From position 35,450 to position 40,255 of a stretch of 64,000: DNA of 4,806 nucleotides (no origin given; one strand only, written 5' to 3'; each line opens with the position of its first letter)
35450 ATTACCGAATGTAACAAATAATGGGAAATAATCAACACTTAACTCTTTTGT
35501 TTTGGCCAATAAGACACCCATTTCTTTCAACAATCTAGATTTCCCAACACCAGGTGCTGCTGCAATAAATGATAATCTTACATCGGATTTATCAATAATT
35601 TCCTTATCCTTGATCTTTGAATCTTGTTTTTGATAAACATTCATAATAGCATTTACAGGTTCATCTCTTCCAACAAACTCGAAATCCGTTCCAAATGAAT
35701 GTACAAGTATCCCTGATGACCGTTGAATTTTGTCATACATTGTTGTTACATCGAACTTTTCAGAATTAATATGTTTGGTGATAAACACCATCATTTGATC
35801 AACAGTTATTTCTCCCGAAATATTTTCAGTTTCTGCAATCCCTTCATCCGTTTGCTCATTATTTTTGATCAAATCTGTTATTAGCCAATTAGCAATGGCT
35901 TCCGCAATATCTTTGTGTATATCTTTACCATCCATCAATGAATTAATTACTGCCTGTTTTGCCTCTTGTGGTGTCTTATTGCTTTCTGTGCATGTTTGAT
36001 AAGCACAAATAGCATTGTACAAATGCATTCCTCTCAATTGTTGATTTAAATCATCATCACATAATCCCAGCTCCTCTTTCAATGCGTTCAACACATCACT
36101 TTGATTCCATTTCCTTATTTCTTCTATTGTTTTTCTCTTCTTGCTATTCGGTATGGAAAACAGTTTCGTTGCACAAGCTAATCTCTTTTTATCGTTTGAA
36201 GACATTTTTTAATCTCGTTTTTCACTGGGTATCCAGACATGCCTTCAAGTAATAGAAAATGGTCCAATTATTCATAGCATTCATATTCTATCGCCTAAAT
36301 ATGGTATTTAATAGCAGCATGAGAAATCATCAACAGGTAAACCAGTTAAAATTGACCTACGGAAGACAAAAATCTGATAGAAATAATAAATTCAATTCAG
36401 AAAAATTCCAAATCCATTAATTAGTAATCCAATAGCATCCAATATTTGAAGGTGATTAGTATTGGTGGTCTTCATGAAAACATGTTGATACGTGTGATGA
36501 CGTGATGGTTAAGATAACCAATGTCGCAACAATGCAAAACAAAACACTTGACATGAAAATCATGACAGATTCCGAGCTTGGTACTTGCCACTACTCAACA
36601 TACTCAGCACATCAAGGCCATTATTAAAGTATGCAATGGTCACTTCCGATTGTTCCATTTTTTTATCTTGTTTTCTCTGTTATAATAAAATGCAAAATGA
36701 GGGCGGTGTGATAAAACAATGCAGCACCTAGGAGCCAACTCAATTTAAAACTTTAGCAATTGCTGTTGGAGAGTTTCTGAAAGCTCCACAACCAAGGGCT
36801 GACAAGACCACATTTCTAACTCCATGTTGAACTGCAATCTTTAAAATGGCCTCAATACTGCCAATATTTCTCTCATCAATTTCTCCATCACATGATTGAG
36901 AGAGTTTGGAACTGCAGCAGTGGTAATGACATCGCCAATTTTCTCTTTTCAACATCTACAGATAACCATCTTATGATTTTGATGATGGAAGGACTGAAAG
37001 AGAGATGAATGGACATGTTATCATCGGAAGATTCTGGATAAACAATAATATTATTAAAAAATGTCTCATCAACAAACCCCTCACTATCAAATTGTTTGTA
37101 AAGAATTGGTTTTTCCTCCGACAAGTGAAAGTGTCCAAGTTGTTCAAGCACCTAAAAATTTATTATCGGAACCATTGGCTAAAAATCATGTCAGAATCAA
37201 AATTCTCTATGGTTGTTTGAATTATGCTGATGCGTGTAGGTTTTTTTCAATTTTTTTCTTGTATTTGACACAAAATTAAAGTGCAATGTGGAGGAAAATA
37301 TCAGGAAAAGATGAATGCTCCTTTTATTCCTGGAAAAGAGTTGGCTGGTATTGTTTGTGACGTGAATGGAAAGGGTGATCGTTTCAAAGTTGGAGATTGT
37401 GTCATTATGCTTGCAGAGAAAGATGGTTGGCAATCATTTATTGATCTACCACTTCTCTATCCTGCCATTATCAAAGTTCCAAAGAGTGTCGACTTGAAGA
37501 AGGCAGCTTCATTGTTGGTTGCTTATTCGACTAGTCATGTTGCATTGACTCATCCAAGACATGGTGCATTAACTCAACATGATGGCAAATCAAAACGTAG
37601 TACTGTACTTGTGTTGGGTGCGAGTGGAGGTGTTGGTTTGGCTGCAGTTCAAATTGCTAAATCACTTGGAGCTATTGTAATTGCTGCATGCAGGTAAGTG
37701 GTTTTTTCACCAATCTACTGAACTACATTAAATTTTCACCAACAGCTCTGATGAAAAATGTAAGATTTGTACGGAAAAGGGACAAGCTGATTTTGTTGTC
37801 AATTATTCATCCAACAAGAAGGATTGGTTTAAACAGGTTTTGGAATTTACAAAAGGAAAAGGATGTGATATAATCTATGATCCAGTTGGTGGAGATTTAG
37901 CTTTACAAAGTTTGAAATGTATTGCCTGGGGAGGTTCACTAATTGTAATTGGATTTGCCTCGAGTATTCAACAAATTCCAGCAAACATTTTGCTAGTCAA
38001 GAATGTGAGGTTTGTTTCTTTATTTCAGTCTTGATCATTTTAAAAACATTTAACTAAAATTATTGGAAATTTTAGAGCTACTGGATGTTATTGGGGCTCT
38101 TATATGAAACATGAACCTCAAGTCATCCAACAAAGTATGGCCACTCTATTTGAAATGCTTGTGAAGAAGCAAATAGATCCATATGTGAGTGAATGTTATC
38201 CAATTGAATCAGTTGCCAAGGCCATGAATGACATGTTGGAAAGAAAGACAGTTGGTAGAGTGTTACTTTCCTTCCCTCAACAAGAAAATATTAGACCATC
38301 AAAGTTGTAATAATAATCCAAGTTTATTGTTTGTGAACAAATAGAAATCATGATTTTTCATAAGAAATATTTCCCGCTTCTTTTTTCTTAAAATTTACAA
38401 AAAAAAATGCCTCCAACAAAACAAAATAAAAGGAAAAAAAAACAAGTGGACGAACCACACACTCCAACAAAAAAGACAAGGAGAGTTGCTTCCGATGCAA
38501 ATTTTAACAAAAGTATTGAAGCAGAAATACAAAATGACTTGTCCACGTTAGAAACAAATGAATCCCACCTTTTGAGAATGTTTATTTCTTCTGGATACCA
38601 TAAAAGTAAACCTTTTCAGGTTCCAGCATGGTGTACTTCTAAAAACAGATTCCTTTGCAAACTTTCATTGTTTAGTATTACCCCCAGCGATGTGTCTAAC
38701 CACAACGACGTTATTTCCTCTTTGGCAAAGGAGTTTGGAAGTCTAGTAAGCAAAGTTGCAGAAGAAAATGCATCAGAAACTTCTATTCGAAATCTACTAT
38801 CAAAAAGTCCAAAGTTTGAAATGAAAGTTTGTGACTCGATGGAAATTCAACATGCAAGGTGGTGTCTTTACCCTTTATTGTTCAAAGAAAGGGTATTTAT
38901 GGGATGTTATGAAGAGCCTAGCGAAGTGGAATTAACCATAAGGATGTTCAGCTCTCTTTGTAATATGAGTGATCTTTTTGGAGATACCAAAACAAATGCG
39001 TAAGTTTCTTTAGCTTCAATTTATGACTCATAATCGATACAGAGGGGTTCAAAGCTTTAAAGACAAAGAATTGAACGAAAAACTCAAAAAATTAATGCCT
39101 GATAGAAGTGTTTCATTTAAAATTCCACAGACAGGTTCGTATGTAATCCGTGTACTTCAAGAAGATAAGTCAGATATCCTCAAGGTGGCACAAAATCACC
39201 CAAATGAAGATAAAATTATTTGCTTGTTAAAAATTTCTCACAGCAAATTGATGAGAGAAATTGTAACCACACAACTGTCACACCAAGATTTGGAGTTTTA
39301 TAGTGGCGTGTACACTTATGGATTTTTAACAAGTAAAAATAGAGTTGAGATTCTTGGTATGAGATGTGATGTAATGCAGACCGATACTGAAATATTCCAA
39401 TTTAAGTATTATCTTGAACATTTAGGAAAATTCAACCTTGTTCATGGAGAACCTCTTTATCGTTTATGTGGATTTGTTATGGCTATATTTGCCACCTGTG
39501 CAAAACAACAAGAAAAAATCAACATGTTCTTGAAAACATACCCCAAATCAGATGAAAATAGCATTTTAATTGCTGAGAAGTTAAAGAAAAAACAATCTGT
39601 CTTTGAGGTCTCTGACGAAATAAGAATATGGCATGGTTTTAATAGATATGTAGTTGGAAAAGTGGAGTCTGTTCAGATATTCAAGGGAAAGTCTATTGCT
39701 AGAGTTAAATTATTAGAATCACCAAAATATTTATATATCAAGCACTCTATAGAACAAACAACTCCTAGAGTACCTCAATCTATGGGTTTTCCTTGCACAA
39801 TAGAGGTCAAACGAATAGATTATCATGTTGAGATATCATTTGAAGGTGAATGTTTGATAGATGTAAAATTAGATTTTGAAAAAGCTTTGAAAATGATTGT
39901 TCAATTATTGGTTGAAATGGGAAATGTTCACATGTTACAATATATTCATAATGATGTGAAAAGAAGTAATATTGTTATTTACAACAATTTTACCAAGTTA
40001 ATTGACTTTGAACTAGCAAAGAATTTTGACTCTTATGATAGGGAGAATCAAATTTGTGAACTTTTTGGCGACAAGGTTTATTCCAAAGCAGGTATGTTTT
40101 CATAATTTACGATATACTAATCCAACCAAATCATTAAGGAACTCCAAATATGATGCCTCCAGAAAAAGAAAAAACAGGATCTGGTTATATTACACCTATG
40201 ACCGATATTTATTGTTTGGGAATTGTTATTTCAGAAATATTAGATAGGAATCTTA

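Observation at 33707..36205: P-loop NTPase fused to a ComEA-like tandem HhH DNA-binding domain, adjacent to MLH1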

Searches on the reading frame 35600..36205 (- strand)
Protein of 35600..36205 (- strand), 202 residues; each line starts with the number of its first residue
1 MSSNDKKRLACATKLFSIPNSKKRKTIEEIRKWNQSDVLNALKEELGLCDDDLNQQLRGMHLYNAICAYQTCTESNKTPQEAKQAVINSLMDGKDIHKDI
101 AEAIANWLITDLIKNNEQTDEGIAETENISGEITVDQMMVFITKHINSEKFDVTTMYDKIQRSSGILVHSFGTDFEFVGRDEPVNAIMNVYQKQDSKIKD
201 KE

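Call 22: search_protein_families(library=pfam, proteins=[window:35600-36205:-], max_evalue=10)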
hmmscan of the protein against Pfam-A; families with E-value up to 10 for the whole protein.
window:35600-36205:- (202 aa): 2 families
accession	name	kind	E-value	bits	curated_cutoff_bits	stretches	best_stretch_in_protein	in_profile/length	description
PF16896.10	PGDH_C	-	0.027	14.9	25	1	81-134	17-70/155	Phosphogluconate dehydrogenase (decarboxylating) C-term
PF04383.19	KilA-N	-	0.2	12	23.8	1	6-113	14-93/107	KilA-N domain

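Call 69: search_solved_structures(query=A5, max_evalue=10, show_alignments=2)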
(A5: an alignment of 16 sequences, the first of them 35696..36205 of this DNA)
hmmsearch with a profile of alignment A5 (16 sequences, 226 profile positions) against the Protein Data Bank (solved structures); distinct sequences matched with E-value up to 10: 4.
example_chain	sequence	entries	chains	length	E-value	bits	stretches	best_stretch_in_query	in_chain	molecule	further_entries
3bpt_A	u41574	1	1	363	0.59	12.9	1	29-102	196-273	3-hydroxyisobutyryl-CoA hydrolase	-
9g6k_LT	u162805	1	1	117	1.1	12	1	21-48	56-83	Putative 50S ribosomal protein L33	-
9i05_Aw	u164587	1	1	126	1.3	11.8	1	21-48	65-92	Putative 50S ribosomal protein L33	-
3kny_A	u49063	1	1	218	1.5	11.5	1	100-130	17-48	hypothetical protein BT_3535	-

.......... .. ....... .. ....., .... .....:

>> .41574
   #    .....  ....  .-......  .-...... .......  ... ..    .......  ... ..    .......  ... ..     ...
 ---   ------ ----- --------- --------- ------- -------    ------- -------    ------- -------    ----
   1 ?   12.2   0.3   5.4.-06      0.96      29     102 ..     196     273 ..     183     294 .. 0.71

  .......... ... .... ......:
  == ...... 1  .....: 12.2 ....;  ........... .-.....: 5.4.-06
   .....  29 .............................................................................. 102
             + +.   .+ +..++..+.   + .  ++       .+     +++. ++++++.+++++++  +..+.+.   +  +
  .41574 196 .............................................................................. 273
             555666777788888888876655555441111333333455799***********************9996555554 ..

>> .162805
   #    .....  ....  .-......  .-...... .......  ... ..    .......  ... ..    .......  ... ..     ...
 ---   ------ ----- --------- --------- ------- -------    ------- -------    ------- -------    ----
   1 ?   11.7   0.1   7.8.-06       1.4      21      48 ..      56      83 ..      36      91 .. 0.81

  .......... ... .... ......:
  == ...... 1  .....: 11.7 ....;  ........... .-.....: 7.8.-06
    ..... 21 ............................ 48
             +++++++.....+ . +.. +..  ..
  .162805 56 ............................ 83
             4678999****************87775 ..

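Call 70: search_protein_families(library=pfam, alignment_id=A5, max_evalue=1)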
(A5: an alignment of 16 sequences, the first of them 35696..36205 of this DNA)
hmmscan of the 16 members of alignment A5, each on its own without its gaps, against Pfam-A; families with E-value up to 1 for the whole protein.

A. member 1, window:35696-36205:- (170 aa): 4 families
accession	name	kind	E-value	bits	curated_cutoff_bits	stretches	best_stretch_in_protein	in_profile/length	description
PF16896.10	PGDH_C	-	0.019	15.4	25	1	81-134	17-70/155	Phosphogluconate dehydrogenase (decarboxylating) C-term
PF06784.16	UPF0240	-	0.12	12.8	25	0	115-149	102-137/173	Uncharacterised protein family (UPF0240)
PF04383.19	KilA-N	-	0.15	12.3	23.8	1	6-114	14-94/107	KilA-N domain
PF10169.15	LLPH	-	0.8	10.7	25.7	0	22-81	7-65/127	LLP homolog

B. families by the number of members that match (of 16 scanned): 23 families
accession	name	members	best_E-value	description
PF05184.20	SapB_1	2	0.054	Saposin-like type B, region 1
PF00969.24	MHC_II_beta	1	0.00035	Class II histocompatibility antigen, beta domain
PF22095.1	BT_3535-like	1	0.0012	BT_3535-like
PF01603.26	B56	1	0.011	Protein phosphatase 2A regulatory B subunit (B56 family)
PF16896.10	PGDH_C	1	0.019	Phosphogluconate dehydrogenase (decarboxylating) C-term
PF10212.14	PPP1R21_helical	1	0.029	Protein phosphatase 1 regulatory subunit 21, six-helix bundle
PF21672.2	COMM_HN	1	0.04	COMMD2-7/10, HN domain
PF16489.11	GAIN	1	0.049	GPCR-Autoproteolysis INducing (GAIN) domain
PF09440.15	eIF3_N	1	0.05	eIF3 subunit 6 N terminal domain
PF01600.21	CoV_S1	1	0.056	Coronavirus spike glycoprotein S1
PF06207.16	DUF1002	1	0.067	Protein of unknown function (DUF1002)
PF03962.21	Mnd1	1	0.067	Mnd1 HTH domain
PF00244.26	14-3-3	1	0.075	14-3-3 protein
PF08696.17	Dna2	1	0.084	DNA replication factor Dna2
PF11783.13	Cytochrome_cB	1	0.1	Cytochrome c bacterial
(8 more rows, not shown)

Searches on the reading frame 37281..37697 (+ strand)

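Call 64: search_protein_families(library=pfam, proteins=[window:37281-37697:+], max_evalue=0.001)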
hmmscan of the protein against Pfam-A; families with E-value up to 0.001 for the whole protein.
window:37281-37697:+ (138 aa): 2 families
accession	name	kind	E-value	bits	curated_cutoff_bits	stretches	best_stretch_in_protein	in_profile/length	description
PF08240.17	ADH_N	-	1.1e-05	26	23.5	1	5-42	25-61/104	Alcohol dehydrogenase GroES-like domain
PF01262.27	AlaDh_PNT_C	-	0.00093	19.1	23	0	104-135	23-56/214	Alanine dehydrogenase/PNT, C-terminal domain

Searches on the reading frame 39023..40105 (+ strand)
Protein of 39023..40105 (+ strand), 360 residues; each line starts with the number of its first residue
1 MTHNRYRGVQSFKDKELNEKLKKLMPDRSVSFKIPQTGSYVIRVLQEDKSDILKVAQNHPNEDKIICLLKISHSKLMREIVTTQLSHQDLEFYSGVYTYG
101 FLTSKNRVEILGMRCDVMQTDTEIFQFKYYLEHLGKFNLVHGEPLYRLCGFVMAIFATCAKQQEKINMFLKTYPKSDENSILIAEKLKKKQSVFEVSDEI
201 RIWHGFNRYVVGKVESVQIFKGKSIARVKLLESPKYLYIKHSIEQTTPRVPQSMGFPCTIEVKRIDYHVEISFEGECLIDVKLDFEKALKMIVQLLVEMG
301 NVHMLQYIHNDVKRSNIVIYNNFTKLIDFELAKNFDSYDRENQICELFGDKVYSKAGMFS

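Call 64: search_protein_families(library=pfam, proteins=[window:39023-40105:+], max_evalue=0.001)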
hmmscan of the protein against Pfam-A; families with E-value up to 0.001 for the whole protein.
window:39023-40105:+ (360 aa): 2 families
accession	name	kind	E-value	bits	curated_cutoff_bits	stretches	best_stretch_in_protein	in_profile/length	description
PF00069.31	Pkinase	-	1.5e-06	28.2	31.7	1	286-341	98-154/263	Protein kinase domain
PF07714.23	PK_Tyr_Ser-Thr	-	0.00076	19.3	23.1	0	281-341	97-160/258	Protein tyrosine and serine/threonine kinase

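Call 83: search_solved_structures(query=window:39023-40105:+, max_evalue=0.01)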
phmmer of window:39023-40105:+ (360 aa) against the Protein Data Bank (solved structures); distinct sequences matched with E-value up to 0.01: 48.
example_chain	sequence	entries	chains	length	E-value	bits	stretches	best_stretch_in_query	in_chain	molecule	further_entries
3vum_A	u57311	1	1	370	0.00019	23.8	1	278-334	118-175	Mitogen-activated protein kinase 8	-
3vul_A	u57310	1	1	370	0.00019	23.8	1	278-334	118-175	Mitogen-activated protein kinase 8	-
3vuk_A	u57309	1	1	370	0.00019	23.8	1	278-334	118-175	Mitogen-activated protein kinase 8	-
3o17_A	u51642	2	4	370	0.00041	22.7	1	278-335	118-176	Mitogen-activated protein kinase 8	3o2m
2g01_A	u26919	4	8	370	0.00043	22.7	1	278-335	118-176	Mitogen-activated protein kinase 8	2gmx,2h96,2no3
3fi2_A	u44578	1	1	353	0.00057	22.3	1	278-334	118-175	Mitogen-activated protein kinase 10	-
2b1p_A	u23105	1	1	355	0.00058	22.2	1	278-334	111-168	Mitogen-activated protein kinase 10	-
3fv8_A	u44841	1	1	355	0.00058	22.2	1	278-334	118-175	Mitogen-activated protein kinase 10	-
2r9s_A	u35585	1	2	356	0.00058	22.2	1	278-334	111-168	Mitogen-activated protein kinase 10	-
2exc_X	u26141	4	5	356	0.00058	22.2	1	278-334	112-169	Mitogen-activated protein kinase 10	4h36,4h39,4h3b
3oxi_A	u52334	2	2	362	0.0006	22.2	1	278-334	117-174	Mitogen-activated protein kinase 10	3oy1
3ptg_A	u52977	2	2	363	0.0006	22.2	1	278-334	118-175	Mitogen-activated protein kinase 10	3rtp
1pmn_A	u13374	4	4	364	0.0006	22.2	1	278-334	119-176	Mitogen-activated protein kinase 10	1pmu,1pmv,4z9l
2o0u_A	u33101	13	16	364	0.0006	22.2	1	278-334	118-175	Mitogen-activated protein kinase 10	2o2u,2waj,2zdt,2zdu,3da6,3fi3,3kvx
11zl_A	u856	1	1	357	0.0006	22.2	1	278-334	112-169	Mitogen-activated protein kinase 8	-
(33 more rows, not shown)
